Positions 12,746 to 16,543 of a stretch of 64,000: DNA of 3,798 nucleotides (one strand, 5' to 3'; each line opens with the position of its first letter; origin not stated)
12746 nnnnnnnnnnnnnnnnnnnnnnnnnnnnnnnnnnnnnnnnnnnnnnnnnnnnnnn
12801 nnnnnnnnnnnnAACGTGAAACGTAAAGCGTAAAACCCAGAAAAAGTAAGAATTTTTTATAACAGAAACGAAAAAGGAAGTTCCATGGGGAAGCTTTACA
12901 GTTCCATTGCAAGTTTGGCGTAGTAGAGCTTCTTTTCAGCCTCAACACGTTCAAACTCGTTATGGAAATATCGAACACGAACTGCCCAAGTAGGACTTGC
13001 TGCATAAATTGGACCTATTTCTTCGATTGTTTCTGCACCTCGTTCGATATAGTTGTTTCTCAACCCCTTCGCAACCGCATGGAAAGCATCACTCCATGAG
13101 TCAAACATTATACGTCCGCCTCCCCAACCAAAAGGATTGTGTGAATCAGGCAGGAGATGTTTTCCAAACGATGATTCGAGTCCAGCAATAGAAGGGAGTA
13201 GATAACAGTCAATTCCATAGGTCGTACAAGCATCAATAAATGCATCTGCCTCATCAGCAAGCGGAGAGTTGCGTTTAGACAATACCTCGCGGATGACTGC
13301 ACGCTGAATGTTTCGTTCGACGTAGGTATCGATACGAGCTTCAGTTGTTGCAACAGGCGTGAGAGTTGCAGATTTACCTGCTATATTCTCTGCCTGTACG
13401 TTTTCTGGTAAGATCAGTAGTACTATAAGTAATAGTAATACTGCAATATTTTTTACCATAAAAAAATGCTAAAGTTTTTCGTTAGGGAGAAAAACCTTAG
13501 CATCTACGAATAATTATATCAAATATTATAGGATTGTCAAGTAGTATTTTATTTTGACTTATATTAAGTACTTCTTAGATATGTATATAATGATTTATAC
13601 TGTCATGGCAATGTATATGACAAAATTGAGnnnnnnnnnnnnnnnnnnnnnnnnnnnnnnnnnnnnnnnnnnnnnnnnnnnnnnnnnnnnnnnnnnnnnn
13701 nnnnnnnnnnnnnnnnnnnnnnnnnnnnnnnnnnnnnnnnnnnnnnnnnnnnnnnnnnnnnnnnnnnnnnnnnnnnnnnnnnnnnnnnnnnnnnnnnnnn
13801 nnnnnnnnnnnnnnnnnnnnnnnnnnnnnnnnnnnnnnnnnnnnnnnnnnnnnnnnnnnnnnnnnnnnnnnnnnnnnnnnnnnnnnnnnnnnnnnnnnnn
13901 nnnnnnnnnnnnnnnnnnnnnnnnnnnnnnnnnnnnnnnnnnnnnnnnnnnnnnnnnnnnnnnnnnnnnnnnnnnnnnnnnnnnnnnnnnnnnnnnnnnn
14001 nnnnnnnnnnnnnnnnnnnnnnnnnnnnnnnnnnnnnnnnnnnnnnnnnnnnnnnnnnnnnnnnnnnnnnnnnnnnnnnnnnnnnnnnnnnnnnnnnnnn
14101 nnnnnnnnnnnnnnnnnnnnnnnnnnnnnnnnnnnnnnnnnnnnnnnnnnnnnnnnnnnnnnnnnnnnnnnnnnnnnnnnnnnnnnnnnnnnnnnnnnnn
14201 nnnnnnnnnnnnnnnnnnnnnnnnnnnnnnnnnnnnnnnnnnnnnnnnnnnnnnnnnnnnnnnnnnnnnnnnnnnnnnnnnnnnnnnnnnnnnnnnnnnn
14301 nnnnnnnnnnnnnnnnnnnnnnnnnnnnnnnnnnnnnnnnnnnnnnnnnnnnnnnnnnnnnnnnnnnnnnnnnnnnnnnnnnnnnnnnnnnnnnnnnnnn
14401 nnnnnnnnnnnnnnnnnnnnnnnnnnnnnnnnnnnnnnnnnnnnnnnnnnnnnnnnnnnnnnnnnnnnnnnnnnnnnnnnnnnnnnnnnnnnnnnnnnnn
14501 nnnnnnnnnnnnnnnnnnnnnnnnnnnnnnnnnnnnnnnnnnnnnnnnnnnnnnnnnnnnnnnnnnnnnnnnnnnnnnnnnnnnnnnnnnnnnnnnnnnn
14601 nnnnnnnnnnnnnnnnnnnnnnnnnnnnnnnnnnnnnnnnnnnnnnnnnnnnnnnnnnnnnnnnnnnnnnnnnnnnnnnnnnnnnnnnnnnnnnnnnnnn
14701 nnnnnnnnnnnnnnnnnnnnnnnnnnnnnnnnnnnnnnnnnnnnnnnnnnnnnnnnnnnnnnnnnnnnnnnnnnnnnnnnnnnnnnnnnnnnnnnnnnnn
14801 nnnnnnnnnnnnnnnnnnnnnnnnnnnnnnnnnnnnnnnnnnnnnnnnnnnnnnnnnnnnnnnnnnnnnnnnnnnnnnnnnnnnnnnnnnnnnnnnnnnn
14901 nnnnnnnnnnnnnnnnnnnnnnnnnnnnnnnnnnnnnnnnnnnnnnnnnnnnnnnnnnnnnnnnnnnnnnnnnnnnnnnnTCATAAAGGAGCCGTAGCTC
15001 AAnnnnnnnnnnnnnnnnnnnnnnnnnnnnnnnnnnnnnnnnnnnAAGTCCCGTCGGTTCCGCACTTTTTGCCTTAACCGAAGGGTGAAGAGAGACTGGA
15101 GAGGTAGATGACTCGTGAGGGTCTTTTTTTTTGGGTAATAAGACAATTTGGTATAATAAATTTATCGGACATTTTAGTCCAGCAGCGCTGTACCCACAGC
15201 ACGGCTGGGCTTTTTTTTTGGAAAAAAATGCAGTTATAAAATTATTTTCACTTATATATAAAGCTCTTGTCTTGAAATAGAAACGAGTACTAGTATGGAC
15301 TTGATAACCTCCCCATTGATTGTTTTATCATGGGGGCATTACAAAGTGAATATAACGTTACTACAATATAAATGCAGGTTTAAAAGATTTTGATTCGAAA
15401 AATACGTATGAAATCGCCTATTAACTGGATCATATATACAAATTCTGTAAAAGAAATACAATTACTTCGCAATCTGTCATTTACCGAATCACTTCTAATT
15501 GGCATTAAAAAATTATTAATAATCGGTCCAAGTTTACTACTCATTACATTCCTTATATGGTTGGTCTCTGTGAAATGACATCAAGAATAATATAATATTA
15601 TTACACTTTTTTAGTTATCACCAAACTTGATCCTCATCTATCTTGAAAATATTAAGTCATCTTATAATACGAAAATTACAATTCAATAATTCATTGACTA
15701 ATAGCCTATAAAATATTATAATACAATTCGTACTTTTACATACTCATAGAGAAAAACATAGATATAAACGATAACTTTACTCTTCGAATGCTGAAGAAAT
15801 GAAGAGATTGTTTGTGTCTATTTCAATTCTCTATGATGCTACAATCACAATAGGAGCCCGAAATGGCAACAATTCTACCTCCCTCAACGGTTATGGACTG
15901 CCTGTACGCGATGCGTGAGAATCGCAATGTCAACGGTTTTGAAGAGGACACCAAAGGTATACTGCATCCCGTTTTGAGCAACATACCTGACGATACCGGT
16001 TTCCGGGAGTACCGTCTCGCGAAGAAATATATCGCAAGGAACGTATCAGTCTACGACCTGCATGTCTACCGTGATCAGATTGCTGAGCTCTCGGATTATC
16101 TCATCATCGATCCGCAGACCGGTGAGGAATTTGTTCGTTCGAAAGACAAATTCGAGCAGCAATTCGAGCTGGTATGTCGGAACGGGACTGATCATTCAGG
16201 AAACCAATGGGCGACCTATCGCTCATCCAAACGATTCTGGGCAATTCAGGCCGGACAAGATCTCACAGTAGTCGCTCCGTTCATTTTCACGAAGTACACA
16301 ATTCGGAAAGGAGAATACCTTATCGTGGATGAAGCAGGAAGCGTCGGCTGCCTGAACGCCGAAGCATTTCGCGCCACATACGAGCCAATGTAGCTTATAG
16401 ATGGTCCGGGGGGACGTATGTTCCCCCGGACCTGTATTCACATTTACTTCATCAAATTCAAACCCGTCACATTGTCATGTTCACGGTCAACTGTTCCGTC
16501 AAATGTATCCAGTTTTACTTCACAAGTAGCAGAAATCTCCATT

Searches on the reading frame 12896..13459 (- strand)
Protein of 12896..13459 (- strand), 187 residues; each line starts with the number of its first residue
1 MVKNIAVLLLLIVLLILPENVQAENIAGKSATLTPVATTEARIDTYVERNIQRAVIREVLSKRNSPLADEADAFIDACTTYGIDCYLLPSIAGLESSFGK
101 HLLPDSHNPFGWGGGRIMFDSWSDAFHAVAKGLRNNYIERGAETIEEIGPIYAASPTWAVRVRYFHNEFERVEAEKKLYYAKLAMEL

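Call 73: search_protein_families(library=pfam, proteins=[window:12896-13459:-], max_evalue=0.0001)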
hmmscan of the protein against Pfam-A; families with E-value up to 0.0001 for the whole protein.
window:12896-13459:- (187 aa): 1 family
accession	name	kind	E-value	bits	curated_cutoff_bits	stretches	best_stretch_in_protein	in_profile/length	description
PF01832.25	Glucosaminidase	-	6.4e-05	24.1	30.2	0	72-162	2-114/123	Mannosyl-glycoprotein endo-beta-N-acetylglucosaminidase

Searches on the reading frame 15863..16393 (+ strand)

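Call 23: search_protein_families(library=pfam, proteins=[window:15863-16393:+], max_evalue=10)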
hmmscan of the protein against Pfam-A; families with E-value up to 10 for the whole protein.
window:15863-16393:+ (176 aa): 1 family
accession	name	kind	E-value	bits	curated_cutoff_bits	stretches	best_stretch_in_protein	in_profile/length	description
PF14083.11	PGDYG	-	0.018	15.8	27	1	78-173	9-101/102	PGDYG protein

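Call 65: search_protein_families(library=ncbifam, proteins=[window:15863-16393:+], max_evalue=0.00001)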
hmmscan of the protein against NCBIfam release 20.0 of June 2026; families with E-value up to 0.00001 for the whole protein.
window:15863-16393:+ (176 aa): 0 families
